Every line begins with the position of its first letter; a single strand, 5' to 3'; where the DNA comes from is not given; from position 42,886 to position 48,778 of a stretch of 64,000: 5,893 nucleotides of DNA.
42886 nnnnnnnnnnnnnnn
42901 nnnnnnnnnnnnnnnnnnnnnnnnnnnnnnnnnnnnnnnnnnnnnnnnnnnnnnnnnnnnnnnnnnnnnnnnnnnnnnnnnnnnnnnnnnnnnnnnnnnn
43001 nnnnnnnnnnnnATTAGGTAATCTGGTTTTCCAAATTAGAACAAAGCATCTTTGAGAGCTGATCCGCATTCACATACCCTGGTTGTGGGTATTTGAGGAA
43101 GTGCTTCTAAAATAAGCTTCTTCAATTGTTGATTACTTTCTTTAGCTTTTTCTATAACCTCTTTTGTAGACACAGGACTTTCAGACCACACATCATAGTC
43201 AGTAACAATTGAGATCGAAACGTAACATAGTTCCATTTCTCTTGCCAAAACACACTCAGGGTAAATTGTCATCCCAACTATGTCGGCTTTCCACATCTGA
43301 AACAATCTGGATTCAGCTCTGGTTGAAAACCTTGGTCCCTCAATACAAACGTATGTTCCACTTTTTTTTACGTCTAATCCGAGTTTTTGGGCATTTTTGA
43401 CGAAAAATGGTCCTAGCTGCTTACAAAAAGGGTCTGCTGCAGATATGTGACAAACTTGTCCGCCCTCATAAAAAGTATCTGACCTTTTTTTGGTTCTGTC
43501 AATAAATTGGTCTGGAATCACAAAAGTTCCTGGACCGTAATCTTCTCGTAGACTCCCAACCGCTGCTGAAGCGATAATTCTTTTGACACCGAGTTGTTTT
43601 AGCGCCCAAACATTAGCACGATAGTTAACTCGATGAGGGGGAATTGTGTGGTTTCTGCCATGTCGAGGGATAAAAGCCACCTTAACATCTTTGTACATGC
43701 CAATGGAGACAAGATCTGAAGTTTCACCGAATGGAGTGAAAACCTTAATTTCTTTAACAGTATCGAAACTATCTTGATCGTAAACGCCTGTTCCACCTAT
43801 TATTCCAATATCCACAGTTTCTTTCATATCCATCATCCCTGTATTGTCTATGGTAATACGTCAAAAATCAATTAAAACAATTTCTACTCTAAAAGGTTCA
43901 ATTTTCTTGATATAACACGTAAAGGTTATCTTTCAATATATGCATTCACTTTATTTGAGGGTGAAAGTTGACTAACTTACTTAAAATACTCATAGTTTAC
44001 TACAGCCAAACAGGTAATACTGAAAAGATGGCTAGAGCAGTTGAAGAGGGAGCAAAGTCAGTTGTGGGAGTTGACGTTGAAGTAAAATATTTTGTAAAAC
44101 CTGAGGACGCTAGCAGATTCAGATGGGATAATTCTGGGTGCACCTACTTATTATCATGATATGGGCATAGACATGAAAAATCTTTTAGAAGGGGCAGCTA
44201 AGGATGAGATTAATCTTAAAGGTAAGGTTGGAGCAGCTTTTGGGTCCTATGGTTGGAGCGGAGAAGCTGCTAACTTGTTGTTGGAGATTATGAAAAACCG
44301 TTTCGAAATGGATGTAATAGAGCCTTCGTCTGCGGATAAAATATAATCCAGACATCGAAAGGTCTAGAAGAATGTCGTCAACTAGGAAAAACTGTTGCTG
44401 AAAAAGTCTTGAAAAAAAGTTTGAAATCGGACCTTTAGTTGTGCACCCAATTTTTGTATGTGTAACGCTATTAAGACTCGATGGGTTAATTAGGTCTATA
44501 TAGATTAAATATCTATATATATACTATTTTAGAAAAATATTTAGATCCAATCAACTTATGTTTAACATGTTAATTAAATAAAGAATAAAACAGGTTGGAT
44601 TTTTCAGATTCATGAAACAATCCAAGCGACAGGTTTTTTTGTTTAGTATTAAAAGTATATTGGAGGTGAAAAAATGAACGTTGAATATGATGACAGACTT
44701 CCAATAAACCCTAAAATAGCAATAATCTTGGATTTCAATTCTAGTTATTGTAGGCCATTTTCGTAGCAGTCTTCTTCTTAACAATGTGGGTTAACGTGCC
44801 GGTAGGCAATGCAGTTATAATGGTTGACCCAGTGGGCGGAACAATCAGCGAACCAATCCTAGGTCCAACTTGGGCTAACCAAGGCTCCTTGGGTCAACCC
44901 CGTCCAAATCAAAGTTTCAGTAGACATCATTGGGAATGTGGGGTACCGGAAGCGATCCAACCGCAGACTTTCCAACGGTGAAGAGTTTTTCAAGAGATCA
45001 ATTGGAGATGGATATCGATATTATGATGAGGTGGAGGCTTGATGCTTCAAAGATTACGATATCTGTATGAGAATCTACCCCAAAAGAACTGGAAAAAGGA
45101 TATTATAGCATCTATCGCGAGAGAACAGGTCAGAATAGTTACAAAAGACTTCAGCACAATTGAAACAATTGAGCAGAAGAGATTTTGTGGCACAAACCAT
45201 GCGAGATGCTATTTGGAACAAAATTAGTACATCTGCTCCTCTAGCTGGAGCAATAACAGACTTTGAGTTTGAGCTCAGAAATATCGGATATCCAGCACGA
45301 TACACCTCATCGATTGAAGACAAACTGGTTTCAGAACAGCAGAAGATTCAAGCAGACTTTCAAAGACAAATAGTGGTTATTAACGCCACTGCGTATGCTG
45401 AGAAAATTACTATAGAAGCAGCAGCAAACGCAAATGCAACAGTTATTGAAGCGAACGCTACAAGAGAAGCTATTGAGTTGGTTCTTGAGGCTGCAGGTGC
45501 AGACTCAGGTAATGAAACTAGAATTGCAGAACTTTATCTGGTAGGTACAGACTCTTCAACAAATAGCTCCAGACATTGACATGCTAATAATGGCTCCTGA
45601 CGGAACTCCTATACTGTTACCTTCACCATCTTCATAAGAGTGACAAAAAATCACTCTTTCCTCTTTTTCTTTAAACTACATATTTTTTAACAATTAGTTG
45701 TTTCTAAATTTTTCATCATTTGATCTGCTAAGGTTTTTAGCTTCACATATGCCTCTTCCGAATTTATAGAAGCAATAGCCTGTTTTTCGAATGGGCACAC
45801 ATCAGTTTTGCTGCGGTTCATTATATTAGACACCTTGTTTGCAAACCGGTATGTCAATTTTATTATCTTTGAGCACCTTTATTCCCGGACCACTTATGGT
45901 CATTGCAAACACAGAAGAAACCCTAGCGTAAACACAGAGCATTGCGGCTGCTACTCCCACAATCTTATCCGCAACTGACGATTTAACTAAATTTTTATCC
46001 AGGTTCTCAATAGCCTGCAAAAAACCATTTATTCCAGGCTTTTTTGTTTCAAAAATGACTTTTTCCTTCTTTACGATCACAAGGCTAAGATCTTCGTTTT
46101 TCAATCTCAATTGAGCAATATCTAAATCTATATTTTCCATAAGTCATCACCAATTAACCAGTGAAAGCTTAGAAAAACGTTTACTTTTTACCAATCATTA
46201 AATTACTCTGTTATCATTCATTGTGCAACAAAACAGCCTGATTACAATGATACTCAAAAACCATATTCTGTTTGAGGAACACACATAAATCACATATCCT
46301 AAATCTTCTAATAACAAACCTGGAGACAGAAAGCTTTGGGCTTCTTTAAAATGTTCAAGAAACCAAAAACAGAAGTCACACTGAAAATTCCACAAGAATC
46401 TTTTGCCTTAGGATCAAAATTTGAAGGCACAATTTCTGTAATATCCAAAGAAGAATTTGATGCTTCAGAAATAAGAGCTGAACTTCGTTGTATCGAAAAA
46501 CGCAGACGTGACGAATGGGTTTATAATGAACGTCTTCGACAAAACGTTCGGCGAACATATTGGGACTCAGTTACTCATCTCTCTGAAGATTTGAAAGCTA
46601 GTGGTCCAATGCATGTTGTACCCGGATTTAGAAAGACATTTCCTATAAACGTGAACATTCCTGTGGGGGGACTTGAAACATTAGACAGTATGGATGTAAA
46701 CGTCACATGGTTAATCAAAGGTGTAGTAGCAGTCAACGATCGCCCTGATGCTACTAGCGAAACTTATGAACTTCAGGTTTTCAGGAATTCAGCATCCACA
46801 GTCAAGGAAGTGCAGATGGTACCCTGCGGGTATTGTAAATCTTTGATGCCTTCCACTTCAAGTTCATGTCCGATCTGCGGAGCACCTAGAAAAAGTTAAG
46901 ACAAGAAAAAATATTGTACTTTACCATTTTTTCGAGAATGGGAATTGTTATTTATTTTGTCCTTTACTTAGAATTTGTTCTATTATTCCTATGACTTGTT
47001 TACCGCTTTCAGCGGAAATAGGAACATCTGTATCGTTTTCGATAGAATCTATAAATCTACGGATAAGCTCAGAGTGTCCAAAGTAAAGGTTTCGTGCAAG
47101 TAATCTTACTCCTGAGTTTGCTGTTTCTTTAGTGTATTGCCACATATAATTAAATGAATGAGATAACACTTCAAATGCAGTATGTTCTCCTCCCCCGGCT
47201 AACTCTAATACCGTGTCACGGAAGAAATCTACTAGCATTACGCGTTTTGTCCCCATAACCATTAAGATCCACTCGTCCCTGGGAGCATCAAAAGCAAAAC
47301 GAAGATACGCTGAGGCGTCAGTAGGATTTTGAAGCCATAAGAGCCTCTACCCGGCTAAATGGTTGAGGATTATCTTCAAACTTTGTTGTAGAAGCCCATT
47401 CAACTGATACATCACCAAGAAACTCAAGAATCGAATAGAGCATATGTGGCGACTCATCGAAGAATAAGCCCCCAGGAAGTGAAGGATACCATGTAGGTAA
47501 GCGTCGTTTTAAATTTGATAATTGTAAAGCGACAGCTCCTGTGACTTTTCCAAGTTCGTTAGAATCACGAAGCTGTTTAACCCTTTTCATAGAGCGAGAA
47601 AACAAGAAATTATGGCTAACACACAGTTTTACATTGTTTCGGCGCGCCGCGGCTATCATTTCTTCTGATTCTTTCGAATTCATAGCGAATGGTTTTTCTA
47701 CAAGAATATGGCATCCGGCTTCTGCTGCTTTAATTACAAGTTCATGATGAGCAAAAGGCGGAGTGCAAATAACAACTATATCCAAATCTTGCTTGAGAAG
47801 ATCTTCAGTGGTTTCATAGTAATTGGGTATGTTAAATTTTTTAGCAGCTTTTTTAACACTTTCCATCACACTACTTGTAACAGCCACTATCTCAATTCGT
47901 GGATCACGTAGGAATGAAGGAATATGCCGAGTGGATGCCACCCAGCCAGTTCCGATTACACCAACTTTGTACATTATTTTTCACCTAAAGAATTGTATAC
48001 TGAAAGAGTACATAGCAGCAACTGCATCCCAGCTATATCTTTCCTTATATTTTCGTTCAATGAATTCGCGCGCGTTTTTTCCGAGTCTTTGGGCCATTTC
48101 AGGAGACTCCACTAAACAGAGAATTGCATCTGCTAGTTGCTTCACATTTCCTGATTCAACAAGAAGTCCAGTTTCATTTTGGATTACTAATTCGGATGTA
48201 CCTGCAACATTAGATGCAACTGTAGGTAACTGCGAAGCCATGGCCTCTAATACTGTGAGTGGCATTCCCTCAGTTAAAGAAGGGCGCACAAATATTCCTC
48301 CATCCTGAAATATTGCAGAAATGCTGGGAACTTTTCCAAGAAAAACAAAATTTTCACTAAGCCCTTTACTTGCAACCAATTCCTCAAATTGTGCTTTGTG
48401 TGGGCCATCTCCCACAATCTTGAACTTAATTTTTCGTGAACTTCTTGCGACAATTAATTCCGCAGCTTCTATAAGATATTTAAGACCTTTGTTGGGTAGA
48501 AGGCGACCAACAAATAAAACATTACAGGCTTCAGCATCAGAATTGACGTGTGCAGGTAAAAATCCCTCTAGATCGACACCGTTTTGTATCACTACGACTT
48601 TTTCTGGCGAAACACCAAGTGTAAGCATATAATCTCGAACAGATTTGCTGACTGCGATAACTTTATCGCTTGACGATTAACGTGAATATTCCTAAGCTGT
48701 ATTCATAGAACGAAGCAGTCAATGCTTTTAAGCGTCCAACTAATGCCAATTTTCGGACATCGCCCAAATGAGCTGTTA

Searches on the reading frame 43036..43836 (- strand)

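Call 95: search_protein_families(library=pfam, max_evalue=0.001, proteins=[window:43036-43836:-])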
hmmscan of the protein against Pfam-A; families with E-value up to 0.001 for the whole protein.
window:43036-43836:- (266 aa): 1 family
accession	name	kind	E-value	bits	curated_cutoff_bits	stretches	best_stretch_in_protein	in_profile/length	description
PF01048.26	PNP_UDP_1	-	1.6e-47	162.4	25.1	1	9-246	1-232/233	Phosphorylase superfamily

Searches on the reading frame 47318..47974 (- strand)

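Call 95: search_protein_families(library=pfam, max_evalue=0.001, proteins=[window:47318-47974:-])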
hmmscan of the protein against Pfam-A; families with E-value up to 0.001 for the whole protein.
window:47318-47974:- (218 aa): 6 families
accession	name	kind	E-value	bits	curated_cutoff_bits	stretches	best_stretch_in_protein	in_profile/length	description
PF01408.29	GFO_IDH_MocA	-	3.3e-29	102.4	24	1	3-121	2-120/120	Oxidoreductase family, NAD-binding Rossmann fold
PF03447.22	NAD_binding_3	-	1e-09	39.5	24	1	4-119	2-115/116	Homoserine dehydrogenase, NAD binding domain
PF03807.23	F420_oxidored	-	3.5e-05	24.7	21.6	1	3-83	1-79/94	NADP oxidoreductase coenzyme F420-dependent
PF13380.12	CoA_binding_2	-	5.9e-05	23.9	22.8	1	18-118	19-106/116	CoA binding domain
PF01118.30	Semialdhyde_dh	-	6.4e-05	23.8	26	1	3-90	1-93/121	Semialdehyde dehydrogenase, NAD binding domain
PF03435.24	Sacchrp_dh_NADP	-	0.00021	22.1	25.1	1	38-96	44-98/129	Saccharopine dehydrogenase NADP binding domain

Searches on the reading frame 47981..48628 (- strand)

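Call 95: search_protein_families(library=pfam, max_evalue=0.001, proteins=[window:47981-48628:-])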
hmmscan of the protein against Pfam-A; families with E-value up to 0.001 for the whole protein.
window:47981-48628:- (215 aa): 4 families
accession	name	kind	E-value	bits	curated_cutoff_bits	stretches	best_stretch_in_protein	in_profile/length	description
PF00534.26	Glycos_transf_1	-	4.5e-43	147.2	26.4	1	37-188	18-171/172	Glycosyl transferases group 1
PF13692.12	Glyco_trans_1_4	-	1.2e-39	136.2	27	1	36-174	3-141/142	Glycosyl transferases group 1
PF20706.3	GT4-conflict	-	1.3e-09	38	26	1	8-205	171-383/385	Family 4 Glycosyltransferase in conflict systems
PF13524.12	Glyco_trans_1_2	-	2.5e-06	27.9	25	1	63-195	11-134/144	Glycosyl transferase-like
